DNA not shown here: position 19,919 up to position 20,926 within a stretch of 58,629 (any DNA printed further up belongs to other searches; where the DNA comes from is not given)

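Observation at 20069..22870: Candidate undescribed flagellar accessory module translationally coupled to flhB: degenerate P-loop/TM/SPOR protein, small acidic protein and single-pass coiled-coil protein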

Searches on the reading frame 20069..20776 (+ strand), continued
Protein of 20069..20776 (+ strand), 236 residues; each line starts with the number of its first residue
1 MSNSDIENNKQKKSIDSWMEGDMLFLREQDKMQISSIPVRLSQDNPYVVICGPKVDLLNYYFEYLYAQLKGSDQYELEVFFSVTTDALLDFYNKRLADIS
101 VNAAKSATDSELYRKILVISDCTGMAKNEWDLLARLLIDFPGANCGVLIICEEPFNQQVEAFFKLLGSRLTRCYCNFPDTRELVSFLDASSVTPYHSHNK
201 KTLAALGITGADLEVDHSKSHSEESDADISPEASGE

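Call 53: predict_structure(alignment_id=A4)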
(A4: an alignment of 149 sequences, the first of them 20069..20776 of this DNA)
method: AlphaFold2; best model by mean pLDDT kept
length: 236 residues; sequences in the alignment: 149
mean_pLDDT: 88.0   pTM: 0.80
mean pLDDT of the five models: 88.0, 87.5, 87.1, 87.0, 85.8
residues with pLDDT >= 90: 170; 70-90: 30; 50-70: 33; < 50: 3
segments of 3 or more residues with pLDDT < 50: none
pLDDT, mean of each block of 10 residues (from residue 1): 59 77 93 96 93 96 96 95 95 94 85 92 94 97 96 94 96 96 90 90 91 66 61 58
secondary structure, 60 per line:
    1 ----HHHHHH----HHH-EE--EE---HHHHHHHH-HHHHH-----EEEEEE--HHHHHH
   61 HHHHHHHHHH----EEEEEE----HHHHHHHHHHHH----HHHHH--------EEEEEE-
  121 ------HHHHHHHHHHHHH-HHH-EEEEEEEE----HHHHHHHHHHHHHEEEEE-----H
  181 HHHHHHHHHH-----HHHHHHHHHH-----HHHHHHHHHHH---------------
elements in order: H5-10 H28-35 H37-41 E47-52 H55-70 E75-80 H85-96 H101-105 E114-119 H127-139 E145-152 H157-169 E170-174 H180-190 H196-205 H211-221
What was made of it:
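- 20069..20776 (+): orfA cytoplasmic N-domain (aa 1-236). It has an AAA+-like alpha/beta core plus a helical lid. There is no Walker A. An Asp (D121) is conserved at the Walker B position. AF2 with a 149-sequence alignment gives pLDDT 88 and pTM 0.80 (call 53).
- On AAA+ ATPases: AF2 model with pLDDT 88 (call 53).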

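Call 55: fold_search(model_id=the predicted structure, library=pdb)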
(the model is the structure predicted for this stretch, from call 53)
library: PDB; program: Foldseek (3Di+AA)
matches with E <= 10: 1633; with E <= 0.001: 45
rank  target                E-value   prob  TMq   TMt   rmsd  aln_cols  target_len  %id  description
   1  1jr3_D                5.3e-05  1.00  0.44  0.33   6.6       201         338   12  Crystal Structure of the Processivity Clamp Loader Gamma Complex of E. coli DNA Polymerase III (released 2001-09-26)
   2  7stb_A                6.7e-05  1.00  0.41  0.22  10.0       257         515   14  Closed state of Rad24-RFC:9-1-1 bound to a 5' ss/dsDNA junction (released 2022-03-23)
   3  9dk0_A                8.9e-05  1.00  0.45  0.06   7.1       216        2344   12  CryoEM structures of yeast cytoplasmic dynein in the presence of ATP and Lis1. (released 2025-05-28)
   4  7mi3                  8.9e-05  1.00  0.46  0.11   7.8       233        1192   13  Signal subtracted reconstruction of AAA2, AAA3, and AAA4 domains of dynein in the presence of a pyrazolo-pyrimidinone-ba (released 2021-05-26)
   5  9dj7_A                9.4e-05  1.00  0.45  0.06   8.2       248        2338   12  CryoEM structures of yeast cytoplasmic dynein in the presence of ATP and Lis1. (released 2025-05-28)
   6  9djy                  1.3e-04  1.00  0.46  0.06   7.6       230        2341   12  CryoEM structures of yeast cytoplasmic dynein in the presence of ATP and Lis1. (released 2025-05-28)
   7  3glh_A                1.4e-04  1.00  0.43  0.32   4.8       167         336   13  Crystal Structure of the E. coli clamp loader bound to Psi Peptide (released 2009-05-26)
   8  9dkj                  1.8e-04  1.00  0.46  0.06   7.4       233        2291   12  CryoEM structures of yeast cytoplasmic dynein in the presence of ATP and Lis1. (released 2025-05-28)
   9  9dju_A                1.9e-04  1.00  0.45  0.06   7.9       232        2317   13  CryoEM structures of yeast cytoplasmic dynein in the presence of ATP and Lis1. (released 2025-06-04)
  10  6mdp_A                2.3e-04  1.00  0.43  0.23  11.8       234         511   13  The D1 and D2 domain rings of NSF engaging the SNAP-25 N-terminus within the 20S supercomplex (focused refinement on D (released 2018-09-19)
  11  8giy_A                2.5e-04  1.00  0.42  0.31   5.4       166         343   15  E. coli clamp loader with closed clamp (released 2024-03-27)
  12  9nlz_D                2.5e-04  1.00  0.42  0.17   8.2       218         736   15  Y20S (Sec18-Sec17-Sec9-Sso1-Snc1) EDTA - Class 8 (released 2025-10-01)
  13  7st9_A                2.5e-04  1.00  0.39  0.21   9.8       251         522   14  Open state of Rad24-RFC:9-1-1 bound to a 5' ss/dsDNA junction (released 2022-03-23)
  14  7tfj_E                2.7e-04  1.00  0.46  0.34   6.2       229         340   12  Atomic model of S. cerevisiae clamp-clamp loader complex PCNA-RFC bound to DNA with a closed clamp ring (released 2022-11-16)
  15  3j95_D                2.9e-04  1.00  0.44  0.25  11.8       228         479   14  Structure of ADP-bound N-ethylmaleimide sensitive factor determined by single particle cryoelectron microscopy (released 2015-01-28)
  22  1jqj_D                5.1e-04  1.00  0.40  0.31   5.9       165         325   15  Mechanism of Processivity Clamp Opening by the Delta Subunit Wrench of the Clamp Loader Complex of E. coli DNA Polymer (released 2001-11-07)
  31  1jqj_C                6.8e-04  1.00  0.40  0.31   6.0       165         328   15  Mechanism of Processivity Clamp Opening by the Delta Subunit Wrench of the Clamp Loader Complex of E. coli DNA Polymer (released 2001-11-07)
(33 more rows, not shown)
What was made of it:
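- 20069..20776 (+): All 50 Foldseek PDB hits listed are AAA+ modules, 45 at E<=1e-3, with best E=5e-5 and TM about 0.45 (call 55).
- On AAA+ ATPases: All 50 Foldseek PDB hits listed are AAA+ modules, 45 at E<=1e-3: clamp loader, RFC/Rad24, ORC, NSF, dynein and ClpA (call 55).
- Closest known: Clamp-loader delta subunit. Same: They are the best structural matches to the orfA N-domain: 1jr3_D, 3glh_A, 8giy_A and 1jqj (call 55).
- Checked: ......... sits on the beta1/alpha1 loop and ILVISD on beta3 of a confidently modelled AAA+-like fold (calls 53, 55).
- AAA+ fold with high model confidence: calls 53, 55.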

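Call 62: list_cluster_members(proteins=[P0072, P0076, P0078, P0081, P0082, P0089, P0100, P0102, P0112, P0122])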
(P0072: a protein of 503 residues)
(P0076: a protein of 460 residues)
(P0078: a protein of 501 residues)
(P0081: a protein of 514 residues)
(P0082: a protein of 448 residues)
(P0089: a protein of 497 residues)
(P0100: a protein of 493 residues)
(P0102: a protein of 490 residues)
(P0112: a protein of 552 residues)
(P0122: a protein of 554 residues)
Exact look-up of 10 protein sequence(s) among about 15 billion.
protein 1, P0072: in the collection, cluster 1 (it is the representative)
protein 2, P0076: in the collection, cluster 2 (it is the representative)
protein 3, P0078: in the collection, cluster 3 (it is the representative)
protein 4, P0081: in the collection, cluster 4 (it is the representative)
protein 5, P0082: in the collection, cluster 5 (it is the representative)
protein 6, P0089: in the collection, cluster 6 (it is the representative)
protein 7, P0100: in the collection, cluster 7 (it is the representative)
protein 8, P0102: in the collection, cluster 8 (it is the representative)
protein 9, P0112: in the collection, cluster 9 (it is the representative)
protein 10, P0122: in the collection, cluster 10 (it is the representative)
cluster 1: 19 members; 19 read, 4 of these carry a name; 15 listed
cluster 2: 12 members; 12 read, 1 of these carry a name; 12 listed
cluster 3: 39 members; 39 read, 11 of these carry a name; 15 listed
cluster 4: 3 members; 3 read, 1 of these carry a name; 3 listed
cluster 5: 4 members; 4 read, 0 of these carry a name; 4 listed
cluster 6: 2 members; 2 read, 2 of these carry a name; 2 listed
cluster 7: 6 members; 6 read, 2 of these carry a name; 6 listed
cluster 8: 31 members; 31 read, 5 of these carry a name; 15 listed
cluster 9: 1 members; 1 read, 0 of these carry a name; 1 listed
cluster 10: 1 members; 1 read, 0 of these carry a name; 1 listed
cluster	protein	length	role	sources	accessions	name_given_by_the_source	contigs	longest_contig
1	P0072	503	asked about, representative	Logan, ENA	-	-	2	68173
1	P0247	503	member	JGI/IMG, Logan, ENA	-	hypothetical protein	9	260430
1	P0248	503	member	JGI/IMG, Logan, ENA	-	hypothetical protein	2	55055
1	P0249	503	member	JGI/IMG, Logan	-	hypothetical protein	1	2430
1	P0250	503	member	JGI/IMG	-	hypothetical protein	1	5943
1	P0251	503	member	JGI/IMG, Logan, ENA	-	-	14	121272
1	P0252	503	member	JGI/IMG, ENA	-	-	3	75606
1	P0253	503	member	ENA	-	-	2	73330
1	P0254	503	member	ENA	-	-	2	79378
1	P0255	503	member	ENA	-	-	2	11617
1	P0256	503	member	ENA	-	-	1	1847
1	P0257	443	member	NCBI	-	-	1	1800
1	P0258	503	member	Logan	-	-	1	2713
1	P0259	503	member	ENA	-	-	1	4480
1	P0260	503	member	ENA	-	-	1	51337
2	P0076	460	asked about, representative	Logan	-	-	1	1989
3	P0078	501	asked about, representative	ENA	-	-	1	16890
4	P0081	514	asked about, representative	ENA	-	-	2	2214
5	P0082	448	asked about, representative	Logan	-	-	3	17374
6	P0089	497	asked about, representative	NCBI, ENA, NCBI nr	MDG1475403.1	MAG: hypothetical protein P8Q37_10900 [Porticoccaceae bacterium] | hypothetical protein [Porticoccaceae bacterium]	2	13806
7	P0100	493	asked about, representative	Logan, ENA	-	-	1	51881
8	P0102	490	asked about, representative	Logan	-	-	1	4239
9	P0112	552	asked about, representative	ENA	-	-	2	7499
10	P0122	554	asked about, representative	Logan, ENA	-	-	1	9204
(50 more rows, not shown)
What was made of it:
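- Some source annotations call fragments of family members DedD, DamX or RodZ (call 62).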

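Call 65: find_related_loci(query=A5, collection=metagenome_contigs, flank=6000)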
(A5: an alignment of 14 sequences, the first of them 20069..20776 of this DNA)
Query A5 (236 aa) in metagenome_contigs; peptide patterns used: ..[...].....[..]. (x = any residue, [..] = any of these).
314 stretches matched a pattern; 283 encode a relative of the query (tblastn E <= 1e-3); the best 80 are kept; 80 distinct loci.
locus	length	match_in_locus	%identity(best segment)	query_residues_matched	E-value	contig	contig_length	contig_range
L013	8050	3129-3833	91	1-235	2e-150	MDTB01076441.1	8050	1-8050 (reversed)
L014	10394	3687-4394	83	1-236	3e-139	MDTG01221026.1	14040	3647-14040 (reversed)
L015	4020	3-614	97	33-236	8e-141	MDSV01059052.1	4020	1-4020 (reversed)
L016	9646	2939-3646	83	1-236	4e-138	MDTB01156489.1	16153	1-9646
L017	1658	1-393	82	106-236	2e-72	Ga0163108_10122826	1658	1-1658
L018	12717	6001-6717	39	9-236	6e-51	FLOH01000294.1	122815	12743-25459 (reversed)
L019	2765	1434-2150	38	9-236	4e-49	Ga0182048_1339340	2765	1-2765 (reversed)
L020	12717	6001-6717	38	9-236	6e-49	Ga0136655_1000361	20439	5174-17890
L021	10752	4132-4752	41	9-209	2e-48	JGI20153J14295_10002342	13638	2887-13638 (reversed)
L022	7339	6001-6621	41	9-209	2e-48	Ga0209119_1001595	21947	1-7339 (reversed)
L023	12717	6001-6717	38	9-236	6e-49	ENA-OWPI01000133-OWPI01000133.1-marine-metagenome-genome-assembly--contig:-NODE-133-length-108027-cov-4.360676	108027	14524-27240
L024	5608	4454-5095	33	18-230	3e-31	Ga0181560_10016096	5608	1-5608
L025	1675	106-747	33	18-230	2e-31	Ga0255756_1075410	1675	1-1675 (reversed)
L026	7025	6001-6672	29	9-232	2e-30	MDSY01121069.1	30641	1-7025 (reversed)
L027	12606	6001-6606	30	9-210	4e-30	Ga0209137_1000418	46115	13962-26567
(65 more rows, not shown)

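Call 79: find_encoding_contigs(protein=P0116, flank=7000, max_places=1)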
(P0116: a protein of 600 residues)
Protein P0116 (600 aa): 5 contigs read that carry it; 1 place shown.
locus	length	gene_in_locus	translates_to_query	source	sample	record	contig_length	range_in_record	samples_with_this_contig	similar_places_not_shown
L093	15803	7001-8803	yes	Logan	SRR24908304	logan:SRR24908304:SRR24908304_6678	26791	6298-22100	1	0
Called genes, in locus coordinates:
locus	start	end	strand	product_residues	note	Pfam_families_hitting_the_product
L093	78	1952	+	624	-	PF01514:YscJ_FliF, PF08345:YscJ_FliF_C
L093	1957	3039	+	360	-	PF03448:MgtE_N (faint), PF14842:FliG_N, PF14841:FliG_M, PF14842:FliG_N (weak), PF01706:FliG_C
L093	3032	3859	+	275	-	PF02108:FliH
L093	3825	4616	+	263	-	PF00813:FliP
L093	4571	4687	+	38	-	-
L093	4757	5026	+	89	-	PF01313:Bac_export_3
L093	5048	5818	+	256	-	PF01311:Bac_export_1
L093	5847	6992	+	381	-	PF01312:Bac_export_2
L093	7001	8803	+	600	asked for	-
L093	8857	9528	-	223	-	-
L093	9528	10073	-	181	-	-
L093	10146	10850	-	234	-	PF04542:Sigma70_r2, PF08281:Sigma70_r4_2, PF04545:Sigma70_r4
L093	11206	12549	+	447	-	PF02874:ATP-synt_ab_N (weak), PF00006:ATP-synt_ab, PF18269:T3SS_ATPase_C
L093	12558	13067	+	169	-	PF02050:FliJ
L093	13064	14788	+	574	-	PF02120:Flg_hook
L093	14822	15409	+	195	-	PF03748:FliL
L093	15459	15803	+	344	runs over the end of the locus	PF02154:FliM, PF01052:FliMN_C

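Call 80: find_encoding_contigs(protein=P0145, flank=7000, max_places=1)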
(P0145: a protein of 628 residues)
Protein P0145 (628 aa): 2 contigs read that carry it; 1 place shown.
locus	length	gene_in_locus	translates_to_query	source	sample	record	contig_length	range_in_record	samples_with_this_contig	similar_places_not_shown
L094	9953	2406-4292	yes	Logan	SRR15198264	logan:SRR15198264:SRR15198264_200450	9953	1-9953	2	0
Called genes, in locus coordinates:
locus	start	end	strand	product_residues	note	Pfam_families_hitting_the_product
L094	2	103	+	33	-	?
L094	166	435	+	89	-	PF01313:Bac_export_3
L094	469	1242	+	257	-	PF01311:Bac_export_1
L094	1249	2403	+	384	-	PF01312:Bac_export_2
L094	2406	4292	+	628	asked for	-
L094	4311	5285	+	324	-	-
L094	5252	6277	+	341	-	-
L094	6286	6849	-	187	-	PF07603:Lcl_C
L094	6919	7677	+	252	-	PF01618:MotA_ExbB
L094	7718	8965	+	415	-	PF13677:MotB_plug, PF00691:OmpA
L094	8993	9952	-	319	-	?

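Call 88: find_encoding_contigs(protein=P0207, flank=7000, max_places=1)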
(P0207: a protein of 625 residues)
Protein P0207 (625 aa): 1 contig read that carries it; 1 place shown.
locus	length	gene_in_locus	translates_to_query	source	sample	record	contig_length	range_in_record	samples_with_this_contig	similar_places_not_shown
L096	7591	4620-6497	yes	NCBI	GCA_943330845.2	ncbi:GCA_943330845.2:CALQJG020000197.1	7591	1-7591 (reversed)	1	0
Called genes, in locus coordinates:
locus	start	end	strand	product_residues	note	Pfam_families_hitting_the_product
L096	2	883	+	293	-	?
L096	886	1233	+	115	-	PF28396:SepQ_C (weak), PF01052:FliMN_C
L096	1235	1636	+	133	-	PF04347:FliO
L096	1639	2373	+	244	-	PF00813:FliP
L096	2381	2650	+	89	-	PF01313:Bac_export_3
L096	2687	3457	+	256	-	PF01311:Bac_export_1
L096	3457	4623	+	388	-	PF01312:Bac_export_2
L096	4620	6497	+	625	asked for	-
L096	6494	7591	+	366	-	?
